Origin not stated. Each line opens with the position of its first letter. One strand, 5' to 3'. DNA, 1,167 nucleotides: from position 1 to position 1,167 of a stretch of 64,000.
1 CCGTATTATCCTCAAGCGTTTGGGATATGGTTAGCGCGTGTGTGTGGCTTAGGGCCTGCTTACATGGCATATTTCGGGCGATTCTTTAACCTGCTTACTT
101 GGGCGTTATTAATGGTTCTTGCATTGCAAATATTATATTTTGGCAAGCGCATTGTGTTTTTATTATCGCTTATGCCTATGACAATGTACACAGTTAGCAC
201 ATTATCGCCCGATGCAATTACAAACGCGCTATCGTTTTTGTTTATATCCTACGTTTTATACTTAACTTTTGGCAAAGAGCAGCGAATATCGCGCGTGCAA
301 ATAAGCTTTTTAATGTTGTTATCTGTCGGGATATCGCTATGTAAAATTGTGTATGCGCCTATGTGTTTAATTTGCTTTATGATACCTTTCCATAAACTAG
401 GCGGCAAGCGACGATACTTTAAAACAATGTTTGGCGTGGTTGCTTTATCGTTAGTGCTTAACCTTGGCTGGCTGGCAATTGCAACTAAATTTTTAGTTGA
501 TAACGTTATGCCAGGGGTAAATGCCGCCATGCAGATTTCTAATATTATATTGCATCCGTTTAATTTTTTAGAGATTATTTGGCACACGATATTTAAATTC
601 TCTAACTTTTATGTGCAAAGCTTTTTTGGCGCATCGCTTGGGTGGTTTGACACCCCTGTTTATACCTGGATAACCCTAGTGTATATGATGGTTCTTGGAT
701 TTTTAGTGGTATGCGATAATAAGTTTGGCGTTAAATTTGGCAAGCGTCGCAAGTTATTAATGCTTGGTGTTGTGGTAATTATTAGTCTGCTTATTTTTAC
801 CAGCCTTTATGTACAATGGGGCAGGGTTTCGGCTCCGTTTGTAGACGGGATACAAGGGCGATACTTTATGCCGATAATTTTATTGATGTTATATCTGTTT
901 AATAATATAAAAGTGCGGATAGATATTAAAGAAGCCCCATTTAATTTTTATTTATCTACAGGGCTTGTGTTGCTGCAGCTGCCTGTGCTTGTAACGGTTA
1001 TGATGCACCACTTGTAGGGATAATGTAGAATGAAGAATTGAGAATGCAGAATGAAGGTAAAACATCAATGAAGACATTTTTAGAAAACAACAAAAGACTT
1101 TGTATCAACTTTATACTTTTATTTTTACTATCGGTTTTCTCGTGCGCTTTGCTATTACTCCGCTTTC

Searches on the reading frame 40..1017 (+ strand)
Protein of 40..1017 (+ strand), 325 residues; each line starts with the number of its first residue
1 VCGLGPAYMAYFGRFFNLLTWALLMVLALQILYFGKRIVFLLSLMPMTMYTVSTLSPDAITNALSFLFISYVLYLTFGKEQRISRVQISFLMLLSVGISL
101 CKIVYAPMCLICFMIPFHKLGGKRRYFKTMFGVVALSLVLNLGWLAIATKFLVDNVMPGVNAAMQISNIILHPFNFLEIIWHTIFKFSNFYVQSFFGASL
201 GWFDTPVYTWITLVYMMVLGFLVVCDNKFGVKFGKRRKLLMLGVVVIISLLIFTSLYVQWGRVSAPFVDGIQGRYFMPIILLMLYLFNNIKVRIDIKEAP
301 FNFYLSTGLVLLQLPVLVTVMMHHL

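Call 60: search_protein_families(library=pfam, proteins=[window:40-1017:+], max_evalue=0.00001)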
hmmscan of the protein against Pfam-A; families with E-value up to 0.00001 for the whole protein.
window:40-1017:+ (325 aa): 1 family
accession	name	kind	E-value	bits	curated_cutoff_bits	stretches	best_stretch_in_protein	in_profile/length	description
PF09913.15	DUF2142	-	9.5e-44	150.2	30.1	1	3-283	117-395/395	Predicted membrane protein (DUF2142)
